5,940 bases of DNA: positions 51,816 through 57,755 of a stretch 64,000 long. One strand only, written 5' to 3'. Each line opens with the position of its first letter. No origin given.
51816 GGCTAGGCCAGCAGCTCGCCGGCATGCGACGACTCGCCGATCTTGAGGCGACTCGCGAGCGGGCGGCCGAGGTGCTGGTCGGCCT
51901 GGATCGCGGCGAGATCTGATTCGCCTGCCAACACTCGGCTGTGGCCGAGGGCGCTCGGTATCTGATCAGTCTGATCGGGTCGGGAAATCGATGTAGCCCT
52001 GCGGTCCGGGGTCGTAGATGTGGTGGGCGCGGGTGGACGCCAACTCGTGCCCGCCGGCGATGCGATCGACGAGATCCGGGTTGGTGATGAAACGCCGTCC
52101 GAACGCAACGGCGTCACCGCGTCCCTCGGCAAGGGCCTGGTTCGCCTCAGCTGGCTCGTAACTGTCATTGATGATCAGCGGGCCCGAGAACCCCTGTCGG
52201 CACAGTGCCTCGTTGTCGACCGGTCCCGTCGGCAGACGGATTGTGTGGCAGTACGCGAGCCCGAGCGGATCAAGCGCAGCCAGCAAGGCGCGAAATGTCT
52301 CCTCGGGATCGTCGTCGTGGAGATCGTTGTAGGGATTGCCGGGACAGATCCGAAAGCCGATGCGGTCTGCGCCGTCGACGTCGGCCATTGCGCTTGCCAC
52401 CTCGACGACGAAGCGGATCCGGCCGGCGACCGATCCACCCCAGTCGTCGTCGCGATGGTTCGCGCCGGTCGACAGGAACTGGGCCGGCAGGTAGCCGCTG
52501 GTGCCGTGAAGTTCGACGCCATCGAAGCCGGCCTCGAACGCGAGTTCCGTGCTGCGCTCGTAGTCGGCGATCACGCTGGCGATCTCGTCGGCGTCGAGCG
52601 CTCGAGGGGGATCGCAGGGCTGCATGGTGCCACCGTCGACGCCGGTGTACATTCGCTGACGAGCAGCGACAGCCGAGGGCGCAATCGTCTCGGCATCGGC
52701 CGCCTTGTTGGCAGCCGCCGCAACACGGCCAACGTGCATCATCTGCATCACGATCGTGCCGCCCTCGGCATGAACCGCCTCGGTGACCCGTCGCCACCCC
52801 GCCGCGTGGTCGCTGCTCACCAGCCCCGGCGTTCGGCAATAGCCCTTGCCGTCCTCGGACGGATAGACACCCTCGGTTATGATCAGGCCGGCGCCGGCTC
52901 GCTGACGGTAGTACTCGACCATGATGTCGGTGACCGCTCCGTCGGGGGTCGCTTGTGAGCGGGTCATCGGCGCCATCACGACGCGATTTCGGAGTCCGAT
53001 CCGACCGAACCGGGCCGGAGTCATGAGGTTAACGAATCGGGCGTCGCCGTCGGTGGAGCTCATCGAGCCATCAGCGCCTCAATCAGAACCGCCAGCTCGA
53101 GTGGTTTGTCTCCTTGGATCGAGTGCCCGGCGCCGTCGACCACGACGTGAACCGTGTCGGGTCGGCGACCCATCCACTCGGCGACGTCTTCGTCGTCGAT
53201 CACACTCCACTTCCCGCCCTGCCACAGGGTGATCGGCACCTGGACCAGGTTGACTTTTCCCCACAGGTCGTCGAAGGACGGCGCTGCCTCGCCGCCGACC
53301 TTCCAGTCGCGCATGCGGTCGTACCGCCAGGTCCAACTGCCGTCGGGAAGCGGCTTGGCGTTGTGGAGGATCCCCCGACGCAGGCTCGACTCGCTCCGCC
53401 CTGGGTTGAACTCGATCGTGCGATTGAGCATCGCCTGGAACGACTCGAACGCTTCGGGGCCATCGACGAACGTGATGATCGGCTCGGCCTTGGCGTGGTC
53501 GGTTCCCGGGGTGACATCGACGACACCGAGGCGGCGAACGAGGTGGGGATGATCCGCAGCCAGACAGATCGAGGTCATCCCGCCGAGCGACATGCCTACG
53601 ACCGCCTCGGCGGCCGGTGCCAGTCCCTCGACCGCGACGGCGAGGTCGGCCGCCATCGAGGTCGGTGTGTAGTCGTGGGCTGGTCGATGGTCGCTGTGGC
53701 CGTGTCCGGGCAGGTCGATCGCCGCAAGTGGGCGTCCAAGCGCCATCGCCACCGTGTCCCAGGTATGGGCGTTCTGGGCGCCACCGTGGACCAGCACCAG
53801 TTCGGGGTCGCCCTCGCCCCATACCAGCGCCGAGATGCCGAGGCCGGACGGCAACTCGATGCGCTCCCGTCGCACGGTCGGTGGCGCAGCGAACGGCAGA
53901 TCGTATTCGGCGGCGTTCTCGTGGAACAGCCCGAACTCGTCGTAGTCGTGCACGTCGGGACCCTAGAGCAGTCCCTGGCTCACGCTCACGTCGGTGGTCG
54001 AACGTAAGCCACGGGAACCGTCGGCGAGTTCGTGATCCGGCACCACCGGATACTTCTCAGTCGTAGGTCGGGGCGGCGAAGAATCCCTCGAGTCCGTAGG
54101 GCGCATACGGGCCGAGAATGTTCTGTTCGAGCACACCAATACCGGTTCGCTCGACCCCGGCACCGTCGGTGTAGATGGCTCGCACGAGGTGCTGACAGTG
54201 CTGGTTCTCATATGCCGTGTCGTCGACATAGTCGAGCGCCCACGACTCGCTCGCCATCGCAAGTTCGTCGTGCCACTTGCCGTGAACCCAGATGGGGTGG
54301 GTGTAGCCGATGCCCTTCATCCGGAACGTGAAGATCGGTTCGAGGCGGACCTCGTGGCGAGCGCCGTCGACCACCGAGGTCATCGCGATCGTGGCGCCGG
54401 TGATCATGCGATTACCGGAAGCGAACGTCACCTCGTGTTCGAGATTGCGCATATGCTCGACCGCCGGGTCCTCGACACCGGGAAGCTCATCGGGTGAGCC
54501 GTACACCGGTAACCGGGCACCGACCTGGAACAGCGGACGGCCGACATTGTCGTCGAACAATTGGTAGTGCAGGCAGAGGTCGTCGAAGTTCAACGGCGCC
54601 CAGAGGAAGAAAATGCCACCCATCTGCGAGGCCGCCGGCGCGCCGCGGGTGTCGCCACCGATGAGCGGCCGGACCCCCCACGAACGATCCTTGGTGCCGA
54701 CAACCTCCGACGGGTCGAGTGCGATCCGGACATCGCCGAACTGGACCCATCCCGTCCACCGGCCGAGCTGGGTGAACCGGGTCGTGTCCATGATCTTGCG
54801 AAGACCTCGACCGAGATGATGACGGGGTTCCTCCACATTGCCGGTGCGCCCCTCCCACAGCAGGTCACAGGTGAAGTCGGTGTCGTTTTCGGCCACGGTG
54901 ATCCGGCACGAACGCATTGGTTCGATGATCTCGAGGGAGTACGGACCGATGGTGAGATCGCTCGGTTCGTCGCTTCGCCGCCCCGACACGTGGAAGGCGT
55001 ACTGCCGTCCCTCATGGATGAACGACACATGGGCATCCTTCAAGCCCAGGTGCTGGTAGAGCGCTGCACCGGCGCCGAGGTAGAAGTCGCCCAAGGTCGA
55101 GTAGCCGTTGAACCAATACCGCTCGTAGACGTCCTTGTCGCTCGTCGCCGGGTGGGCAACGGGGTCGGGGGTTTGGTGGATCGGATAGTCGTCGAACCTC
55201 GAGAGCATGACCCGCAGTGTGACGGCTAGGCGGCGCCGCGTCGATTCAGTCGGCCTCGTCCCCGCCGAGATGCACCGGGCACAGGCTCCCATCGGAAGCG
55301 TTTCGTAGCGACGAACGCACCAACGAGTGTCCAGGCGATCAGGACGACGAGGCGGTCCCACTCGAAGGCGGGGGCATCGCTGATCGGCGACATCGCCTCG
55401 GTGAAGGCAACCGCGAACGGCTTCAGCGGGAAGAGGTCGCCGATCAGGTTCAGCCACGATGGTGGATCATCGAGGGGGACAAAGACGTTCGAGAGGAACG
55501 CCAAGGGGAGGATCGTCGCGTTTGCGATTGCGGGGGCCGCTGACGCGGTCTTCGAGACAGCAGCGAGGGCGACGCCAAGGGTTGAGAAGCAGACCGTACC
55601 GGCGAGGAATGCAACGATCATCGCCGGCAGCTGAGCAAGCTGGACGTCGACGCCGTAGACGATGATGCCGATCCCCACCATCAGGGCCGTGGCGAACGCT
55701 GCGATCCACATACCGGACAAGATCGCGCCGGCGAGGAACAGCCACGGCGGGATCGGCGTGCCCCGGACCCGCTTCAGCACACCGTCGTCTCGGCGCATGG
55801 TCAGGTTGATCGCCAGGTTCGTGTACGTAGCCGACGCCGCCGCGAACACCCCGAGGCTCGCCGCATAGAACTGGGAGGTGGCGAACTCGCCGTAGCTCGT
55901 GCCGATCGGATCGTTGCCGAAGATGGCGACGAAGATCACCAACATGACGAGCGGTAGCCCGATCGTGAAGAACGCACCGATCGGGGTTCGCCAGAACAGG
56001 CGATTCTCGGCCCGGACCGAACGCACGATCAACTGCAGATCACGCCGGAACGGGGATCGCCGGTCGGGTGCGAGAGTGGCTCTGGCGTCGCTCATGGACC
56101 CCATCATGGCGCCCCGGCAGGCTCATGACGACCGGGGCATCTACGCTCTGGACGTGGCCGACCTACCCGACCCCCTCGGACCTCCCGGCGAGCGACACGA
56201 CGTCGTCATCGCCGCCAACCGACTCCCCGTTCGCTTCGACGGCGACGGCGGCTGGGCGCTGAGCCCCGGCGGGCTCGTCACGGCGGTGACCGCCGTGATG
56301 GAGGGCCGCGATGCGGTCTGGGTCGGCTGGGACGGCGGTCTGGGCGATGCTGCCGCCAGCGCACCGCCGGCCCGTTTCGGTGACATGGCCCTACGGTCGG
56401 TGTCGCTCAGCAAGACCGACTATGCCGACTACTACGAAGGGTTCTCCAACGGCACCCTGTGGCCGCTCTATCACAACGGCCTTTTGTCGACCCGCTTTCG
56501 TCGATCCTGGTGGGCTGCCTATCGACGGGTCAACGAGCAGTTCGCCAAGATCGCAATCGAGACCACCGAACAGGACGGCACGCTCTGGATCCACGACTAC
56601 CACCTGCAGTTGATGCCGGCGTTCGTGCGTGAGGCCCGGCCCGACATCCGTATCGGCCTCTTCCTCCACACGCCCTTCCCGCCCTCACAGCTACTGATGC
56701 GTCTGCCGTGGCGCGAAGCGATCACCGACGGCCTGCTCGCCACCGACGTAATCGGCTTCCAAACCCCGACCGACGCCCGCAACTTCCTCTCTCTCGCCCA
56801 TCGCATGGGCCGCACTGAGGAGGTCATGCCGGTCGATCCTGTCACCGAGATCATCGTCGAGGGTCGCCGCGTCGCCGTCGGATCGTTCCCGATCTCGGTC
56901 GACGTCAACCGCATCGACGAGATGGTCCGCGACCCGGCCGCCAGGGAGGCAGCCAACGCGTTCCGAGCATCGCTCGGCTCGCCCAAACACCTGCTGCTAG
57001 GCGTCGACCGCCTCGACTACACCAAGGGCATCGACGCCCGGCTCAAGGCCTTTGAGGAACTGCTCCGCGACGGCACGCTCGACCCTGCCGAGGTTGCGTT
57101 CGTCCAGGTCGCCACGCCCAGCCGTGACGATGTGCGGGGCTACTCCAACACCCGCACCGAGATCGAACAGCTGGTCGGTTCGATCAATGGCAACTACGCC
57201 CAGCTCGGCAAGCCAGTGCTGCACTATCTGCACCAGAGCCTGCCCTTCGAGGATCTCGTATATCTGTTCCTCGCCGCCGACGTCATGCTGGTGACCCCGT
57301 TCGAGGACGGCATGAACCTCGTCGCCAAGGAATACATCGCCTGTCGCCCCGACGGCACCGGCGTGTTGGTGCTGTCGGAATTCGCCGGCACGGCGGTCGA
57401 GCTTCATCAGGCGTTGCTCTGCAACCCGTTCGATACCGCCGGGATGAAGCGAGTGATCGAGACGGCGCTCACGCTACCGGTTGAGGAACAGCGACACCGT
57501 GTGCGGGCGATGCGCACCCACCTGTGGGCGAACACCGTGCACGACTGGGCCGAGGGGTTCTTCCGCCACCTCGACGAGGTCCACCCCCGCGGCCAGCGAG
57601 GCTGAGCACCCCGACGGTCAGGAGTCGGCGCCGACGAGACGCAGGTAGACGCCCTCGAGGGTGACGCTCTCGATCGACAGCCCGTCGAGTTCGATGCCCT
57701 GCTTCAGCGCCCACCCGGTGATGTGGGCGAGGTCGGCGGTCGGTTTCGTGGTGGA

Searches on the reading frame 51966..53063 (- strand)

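Call 68: search_protein_families(library=ncbifam, proteins=[window:51966-53063:-], max_evalue=1e-10)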
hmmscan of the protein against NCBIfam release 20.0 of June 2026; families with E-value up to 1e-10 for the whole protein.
window:51966-53063:- (365 aa): 8 families
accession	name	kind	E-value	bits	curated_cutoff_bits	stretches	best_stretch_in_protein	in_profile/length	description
NF007899.0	PRK10605.1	subfamily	3.1e-86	289.9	403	1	12-362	5-364/365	N-ethylmaleimide reductase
TIGR03997.1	mycofact_OYE_2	equivalog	5.8e-42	143.9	793.15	1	12-241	1-218/645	mycofactocin system FadH/OYE family oxidoreductase 2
NF006101.0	PRK08255.1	equivalog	1.5e-38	132.4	1078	1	10-234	396-619/768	bifunctional salicylyl-CoA 5-hydroxylase/oxidoreductase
NF010047.0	PRK13523.1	equivalog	2.1e-34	119.1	431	1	13-230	5-208/339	NADPH dehydrogenase NamA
NF041087.1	bile_acid_BaiCD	equivalog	1e-33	116.4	825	1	10-226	1-202/642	bile acid Fe-S flavoenzyme BaiCD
NF045599.1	bili_reduct_long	exception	7.4e-26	90.5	750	1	13-227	1-201/641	bilirubin reductase, long form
NF045592.1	bili_reduct_N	equivalog_domain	1.1e-24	87.2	425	1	13-226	2-200/363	bilirubin reductase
TIGR03996.1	mycofact_OYE_1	hypoth_equivalog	2.2e-22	79.3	627.9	1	24-340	13-327/633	mycofactocin system FadH/OYE family oxidoreductase 1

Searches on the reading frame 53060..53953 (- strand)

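Call 68: search_protein_families(library=ncbifam, proteins=[window:53060-53953:-], max_evalue=1e-10)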
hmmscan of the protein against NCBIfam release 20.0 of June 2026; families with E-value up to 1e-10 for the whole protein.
window:53060-53953:- (297 aa): 8 families
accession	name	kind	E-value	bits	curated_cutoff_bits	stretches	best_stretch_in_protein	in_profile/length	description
TIGR01738.1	bioH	equivalog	2.6e-15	56.8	206.95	1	46-149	1-100/245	pimeloyl-ACP methyl ester esterase BioH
NF011457.0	PRK14875.1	equivalog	5.5e-15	55.2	307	1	43-145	125-229/372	acetoin dehydrogenase dihydrolipoyllysine-residue acetyltransferase subunit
NF051488.1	bifunc_PcaDC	exception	1.6e-14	53.9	390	1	49-149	12-113/375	bifunctional 3-oxoadipate enol-lactonase/4-carboxymuconolactone decarboxylase PcaDC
NF050089.1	i_nPHAscl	equivalog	3.2e-14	52.7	300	0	34-143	3-113/288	intracellular short-chain-length polyhydroxyalkanoate depolymerase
TIGR03695.1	menH_SHCHC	equivalog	3.1e-13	49.8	208.55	0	50-154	3-111/252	2-succinyl-6-hydroxy-2,4-cyclohexadiene-1-carboxylate synthase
TIGR02427.1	protocat_pcaD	equivalog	8.2e-13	48.3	255.85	1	48-146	12-111/251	3-oxoadipate enol-lactonase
TIGR03056.1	bchO_mg_che_rel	equivalog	5.3e-12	45.3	172.55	0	48-140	24-121/278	alpha/beta fold hydrolase BchO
NF051487.1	bifunc_PcaCD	exception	8e-12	44.9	430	1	51-150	174-274/413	bifunctional 4-carboxymuconolactone decarboxylase/3-oxoadipate enol-lactonase PcaCD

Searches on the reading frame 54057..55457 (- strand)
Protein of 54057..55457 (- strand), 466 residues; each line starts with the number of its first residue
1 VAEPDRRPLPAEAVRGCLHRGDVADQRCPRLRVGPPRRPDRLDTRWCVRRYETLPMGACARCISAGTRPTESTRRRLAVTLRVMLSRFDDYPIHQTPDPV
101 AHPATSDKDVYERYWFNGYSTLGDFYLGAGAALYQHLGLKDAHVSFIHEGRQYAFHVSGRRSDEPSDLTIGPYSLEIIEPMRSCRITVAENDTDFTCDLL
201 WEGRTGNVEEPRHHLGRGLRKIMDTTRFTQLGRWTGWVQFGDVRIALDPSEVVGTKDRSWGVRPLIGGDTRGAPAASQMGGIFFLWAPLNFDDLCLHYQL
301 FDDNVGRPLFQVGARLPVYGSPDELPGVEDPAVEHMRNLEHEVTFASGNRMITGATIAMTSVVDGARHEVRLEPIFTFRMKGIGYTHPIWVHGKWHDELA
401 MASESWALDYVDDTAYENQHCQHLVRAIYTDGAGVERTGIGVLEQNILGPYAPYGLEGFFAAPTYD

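Call 68: search_protein_families(library=ncbifam, proteins=[window:54057-55457:-], max_evalue=1e-10)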
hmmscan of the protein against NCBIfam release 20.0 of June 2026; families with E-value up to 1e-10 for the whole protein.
window:54057-55457:- (466 aa): 1 family
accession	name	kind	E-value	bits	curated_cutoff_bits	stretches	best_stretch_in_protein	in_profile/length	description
NF053593.1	Rv3169_fam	subfamily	5.9e-105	351.1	150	1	85-446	1-349/351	Rv3169 family protein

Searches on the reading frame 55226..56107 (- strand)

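Call 5: search_protein_families(library=ncbifam, proteins=[window:55226-56107:-])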
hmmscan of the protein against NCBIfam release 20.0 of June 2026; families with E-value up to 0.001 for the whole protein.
window:55226-56107:- (293 aa): 7 families
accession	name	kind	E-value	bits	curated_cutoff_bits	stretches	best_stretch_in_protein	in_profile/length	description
TIGR01247.1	drrB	subfamily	4.2e-11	43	223.05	1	85-269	52-234/236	daunorubicin resistance ABC transporter membrane protein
TIGR00025.1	Mtu_efflux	paralog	1.1e-10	41.5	146.9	1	48-270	11-233/238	ABC transporter efflux protein, DrrB family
NF011648.0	PRK15066.1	subfamily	2.9e-09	36.8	225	1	51-248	31-228/257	ABC transporter permease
NF038293.1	permease_SagH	equivalog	5.2e-07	28.8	450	1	100-229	198-327/370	SagH family ABC transporter permease subunit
TIGR03861.1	phenyl_ABC_PedC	subfamily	1.6e-06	27.9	241.35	1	51-234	28-213/253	alcohol ABC transporter, permease protein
NF033858.1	ABC2_perm_RbbA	equivalog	5e-05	21.4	1050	1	101-235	735-869/909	ribosome-associated ATPase/putative transporter RbbA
TIGR01248.1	drrC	subfamily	0.00017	21.8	165.65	1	96-222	6-132/152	daunorubicin resistance protein C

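Call 6: search_protein_families(library=pfam, proteins=[window:55226-56107:-])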
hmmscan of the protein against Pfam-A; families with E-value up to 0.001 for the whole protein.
window:55226-56107:- (293 aa): 3 families
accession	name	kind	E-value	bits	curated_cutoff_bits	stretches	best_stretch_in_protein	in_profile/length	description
PF01061.29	ABC2_membrane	-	1.1e-22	81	26.9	1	30-238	6-209/211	ABC-2 type transporter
PF12698.13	ABC2_membrane_3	-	7.9e-17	61.8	31.6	1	78-259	160-337/347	ABC-2 family transporter protein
PF12679.13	ABC2_membrane_2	-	1.5e-06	28.2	27.2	1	124-272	117-279/283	ABC-2 family transporter protein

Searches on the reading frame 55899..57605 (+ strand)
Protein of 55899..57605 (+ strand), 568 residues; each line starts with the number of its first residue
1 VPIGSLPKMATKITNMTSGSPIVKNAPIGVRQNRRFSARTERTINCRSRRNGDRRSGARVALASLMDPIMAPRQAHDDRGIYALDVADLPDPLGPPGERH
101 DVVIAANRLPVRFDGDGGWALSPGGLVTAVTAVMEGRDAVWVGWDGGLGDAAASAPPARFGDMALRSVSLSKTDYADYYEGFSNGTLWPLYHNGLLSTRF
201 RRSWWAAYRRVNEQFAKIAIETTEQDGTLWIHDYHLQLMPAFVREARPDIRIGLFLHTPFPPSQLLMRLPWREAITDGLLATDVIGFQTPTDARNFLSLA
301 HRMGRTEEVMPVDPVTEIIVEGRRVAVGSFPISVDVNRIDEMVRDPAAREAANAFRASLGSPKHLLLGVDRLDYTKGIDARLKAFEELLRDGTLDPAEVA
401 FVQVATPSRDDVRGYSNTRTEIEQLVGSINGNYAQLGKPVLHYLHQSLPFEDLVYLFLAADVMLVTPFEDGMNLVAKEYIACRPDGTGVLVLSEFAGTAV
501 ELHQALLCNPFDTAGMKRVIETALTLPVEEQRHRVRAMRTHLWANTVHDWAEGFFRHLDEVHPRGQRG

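Call 68: search_protein_families(library=ncbifam, proteins=[window:55899-57605:+], max_evalue=1e-10)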
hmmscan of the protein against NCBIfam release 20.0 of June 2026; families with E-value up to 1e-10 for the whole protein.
window:55899-57605:+ (568 aa): 4 families
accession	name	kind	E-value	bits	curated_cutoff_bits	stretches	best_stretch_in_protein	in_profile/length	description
TIGR02400.1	trehalose_OtsA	equivalog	3e-150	500.9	564.85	1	102-559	2-455/456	alpha,alpha-trehalose-phosphate synthase (UDP-forming)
NF011071.0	PRK14501.1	equivalog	4e-149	498.1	634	1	101-561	3-464/729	bifunctional alpha,alpha-trehalose-phosphate synthase (UDP-forming)/trehalose-phosphatase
TIGR02398.1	gluc_glyc_Psyn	equivalog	1.7e-106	356.7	569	1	122-561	24-483/487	glucosylglycerol-phosphate synthase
NF007513.0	PRK10117.1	equivalog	1.8e-92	310.7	759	1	119-566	17-459/474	alpha,alpha-trehalose-phosphate synthase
